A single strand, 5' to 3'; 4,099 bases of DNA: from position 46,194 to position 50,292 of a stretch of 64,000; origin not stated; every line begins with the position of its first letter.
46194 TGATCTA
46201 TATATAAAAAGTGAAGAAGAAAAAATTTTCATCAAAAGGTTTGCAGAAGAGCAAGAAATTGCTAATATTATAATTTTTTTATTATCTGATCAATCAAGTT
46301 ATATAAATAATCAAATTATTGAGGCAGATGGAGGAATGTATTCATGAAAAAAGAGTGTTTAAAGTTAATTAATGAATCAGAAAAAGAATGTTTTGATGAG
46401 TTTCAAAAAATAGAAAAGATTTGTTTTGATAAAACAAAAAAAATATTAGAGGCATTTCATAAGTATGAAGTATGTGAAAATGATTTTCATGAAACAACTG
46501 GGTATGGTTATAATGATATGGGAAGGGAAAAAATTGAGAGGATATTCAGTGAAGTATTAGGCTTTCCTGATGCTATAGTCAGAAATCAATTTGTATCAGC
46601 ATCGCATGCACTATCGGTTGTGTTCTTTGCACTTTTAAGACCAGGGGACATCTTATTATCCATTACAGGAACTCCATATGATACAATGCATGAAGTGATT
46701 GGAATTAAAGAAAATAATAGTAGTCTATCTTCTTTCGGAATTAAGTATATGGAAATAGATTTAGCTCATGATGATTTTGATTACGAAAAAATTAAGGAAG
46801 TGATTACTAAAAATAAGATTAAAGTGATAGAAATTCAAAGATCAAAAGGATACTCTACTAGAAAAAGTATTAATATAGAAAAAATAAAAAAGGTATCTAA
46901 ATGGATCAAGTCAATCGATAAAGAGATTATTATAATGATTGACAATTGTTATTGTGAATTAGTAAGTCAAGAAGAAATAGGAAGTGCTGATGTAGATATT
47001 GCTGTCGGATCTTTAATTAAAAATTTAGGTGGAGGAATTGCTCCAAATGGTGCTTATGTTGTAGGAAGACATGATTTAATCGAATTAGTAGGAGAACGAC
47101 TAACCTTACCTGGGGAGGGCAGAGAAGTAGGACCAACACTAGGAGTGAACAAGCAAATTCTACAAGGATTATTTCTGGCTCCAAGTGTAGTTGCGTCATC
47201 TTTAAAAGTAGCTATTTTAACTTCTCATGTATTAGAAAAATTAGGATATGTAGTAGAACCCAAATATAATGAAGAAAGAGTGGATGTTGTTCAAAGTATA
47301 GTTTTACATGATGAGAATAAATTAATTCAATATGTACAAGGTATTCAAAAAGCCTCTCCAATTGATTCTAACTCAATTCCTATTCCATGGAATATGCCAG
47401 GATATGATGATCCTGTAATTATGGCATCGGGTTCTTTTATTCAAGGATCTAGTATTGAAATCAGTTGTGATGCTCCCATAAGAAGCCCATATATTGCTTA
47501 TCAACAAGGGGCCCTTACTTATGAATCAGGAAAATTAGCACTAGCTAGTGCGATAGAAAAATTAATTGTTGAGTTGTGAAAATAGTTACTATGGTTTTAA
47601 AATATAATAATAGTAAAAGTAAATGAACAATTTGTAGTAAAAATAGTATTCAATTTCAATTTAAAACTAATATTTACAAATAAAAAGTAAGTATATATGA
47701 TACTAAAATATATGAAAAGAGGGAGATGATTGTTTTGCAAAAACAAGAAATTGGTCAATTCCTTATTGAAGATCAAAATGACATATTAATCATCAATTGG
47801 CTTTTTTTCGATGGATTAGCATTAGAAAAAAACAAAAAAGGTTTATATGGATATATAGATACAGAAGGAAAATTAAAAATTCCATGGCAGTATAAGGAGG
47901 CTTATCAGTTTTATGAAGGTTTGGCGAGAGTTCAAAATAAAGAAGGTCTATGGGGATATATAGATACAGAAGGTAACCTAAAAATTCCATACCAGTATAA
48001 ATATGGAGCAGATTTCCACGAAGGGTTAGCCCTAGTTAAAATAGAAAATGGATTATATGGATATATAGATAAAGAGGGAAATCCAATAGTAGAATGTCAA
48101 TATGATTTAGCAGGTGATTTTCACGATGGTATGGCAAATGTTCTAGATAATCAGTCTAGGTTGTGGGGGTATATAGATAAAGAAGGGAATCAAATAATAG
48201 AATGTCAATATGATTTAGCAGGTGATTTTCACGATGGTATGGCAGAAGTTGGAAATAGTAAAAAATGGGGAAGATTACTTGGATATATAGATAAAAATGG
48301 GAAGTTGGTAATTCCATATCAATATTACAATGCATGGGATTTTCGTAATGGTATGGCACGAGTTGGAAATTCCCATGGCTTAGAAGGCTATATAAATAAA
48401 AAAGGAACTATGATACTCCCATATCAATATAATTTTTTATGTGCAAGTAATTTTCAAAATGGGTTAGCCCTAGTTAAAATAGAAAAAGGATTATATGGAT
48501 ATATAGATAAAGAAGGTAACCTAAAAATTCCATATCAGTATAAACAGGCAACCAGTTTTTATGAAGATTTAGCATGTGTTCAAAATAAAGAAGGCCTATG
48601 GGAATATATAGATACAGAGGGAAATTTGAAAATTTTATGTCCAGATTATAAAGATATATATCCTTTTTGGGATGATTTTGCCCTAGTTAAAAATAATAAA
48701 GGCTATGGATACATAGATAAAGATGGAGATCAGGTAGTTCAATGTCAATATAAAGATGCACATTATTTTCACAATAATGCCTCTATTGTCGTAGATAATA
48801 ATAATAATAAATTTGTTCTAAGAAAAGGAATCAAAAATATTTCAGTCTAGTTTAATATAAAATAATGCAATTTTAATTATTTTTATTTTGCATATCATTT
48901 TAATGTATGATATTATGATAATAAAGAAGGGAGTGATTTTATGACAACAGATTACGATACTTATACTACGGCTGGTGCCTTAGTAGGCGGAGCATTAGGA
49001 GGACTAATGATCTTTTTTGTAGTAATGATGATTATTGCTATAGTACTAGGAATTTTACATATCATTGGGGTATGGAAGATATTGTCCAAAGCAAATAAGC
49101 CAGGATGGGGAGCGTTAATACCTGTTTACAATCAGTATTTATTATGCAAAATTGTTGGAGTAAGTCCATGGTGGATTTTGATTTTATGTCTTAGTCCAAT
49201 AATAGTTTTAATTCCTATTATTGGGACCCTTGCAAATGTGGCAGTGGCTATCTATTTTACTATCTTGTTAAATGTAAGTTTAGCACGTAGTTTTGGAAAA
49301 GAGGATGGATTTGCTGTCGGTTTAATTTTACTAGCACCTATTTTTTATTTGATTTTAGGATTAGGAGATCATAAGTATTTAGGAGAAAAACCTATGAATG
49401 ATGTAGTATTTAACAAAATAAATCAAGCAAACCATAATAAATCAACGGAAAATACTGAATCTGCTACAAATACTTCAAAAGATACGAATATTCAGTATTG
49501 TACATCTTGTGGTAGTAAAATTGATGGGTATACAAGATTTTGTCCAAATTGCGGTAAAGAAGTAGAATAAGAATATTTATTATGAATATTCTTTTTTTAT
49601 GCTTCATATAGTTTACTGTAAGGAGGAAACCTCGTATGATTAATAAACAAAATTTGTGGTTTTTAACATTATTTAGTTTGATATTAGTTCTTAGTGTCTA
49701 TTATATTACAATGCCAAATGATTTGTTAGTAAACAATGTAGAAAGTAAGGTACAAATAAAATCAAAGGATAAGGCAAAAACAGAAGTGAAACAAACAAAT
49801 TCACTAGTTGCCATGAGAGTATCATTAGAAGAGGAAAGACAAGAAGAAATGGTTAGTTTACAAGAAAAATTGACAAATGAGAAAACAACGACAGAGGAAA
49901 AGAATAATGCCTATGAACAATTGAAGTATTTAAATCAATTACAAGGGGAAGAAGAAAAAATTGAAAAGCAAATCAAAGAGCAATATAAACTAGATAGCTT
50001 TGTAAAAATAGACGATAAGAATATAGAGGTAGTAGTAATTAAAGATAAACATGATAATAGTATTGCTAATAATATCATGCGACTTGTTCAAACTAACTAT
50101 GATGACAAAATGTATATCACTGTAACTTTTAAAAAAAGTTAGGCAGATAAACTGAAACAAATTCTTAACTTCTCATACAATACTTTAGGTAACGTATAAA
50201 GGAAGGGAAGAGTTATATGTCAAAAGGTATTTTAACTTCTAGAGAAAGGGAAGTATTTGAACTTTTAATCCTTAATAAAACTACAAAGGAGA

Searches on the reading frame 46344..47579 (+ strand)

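Call 70: search_protein_families(library=pfam, proteins=[window:46344-47579:+], max_evalue=0.05)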
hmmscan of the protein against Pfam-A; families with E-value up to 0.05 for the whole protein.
window:46344-47579:+ (411 aa): 3 families
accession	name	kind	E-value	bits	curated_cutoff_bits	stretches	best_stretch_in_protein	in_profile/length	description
PF06838.17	Met_gamma_lyase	-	2.7e-155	517.3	24.2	1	7-407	3-404/405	Methionine gamma-lyase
PF00464.25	SHMT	-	0.0012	18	27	1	79-189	88-197/399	Serine hydroxymethyltransferase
PF01212.27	Beta_elim_lyase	-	0.048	13.4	27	0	84-247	54-217/288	Beta-eliminating lyase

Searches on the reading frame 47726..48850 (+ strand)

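Call 70: search_protein_families(library=pfam, proteins=[window:47726-48850:+], max_evalue=0.05)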
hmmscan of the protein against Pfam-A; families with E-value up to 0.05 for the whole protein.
window:47726-48850:+ (374 aa): 3 families
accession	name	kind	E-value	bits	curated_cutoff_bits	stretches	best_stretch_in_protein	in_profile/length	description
PF14903.11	WG_beta_rep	-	1.1e-88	291.3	25.6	9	147-181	1-35/35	WG containing repeat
PF06004.18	DUF903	-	0.0025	18.1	27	0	107-121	23-37/49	Bacterial protein of unknown function (DUF903)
PF16387.11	DUF4996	-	0.015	16.3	33.7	0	126-160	60-92/102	Domain of unknown function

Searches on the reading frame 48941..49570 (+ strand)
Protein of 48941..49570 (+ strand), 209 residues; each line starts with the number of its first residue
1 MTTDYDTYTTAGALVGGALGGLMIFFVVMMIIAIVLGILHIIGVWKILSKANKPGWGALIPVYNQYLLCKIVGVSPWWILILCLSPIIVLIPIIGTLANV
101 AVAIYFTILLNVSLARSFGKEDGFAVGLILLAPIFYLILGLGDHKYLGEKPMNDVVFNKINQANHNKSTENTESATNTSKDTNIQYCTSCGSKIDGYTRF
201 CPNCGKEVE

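Call 52: search_protein_families(library=pfam, proteins=[window:48941-49570:+], max_evalue=0.01)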
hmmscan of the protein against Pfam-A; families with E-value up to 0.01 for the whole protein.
window:48941-49570:+ (209 aa): 8 families
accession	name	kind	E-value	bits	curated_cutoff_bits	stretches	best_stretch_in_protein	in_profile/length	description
PF18936.5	DUF5684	-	4.4e-21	75.7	27.4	1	56-149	1-81/81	Family of unknown function (DUF5684)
PF13240.11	Zn_Ribbon_1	-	2.4e-06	27.6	25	1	186-207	1-22/23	zinc-ribbon domain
PF17032.10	Zn_ribbon_15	-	9.5e-05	23.6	28.9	1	157-205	25-73/73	zinc-ribbon family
PF12773.13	DZR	-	0.00025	21.6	27.3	1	185-205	25-45/45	Double zinc ribbon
PF13248.11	Zn_ribbon_3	-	0.0011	18.8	27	1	185-206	3-24/26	zinc-ribbon domain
PF24460.1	DUF7575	-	0.0051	16.6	28.5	0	185-209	4-28/28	Domain of unknown function (DUF7575)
PF13273.12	DUF4064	-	0.007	17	32.1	1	23-60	57-92/102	Protein of unknown function (DUF4064)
PF07754.17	HVO_2753_ZBP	-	0.0085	16.3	33.2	0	187-208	1-26/46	Small zinc finger protein HVO_2753-like, Zn-binding pocket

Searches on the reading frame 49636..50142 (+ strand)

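Call 70: search_protein_families(library=pfam, proteins=[window:49636-50142:+], max_evalue=0.05)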
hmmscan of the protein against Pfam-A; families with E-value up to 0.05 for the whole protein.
window:49636-50142:+ (168 aa): 1 family
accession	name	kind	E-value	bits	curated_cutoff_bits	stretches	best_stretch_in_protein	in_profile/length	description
PF12685.13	SpoIIIAH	-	8e-14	52.5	30.6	1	5-154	1-181/191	SpoIIIAH-like protein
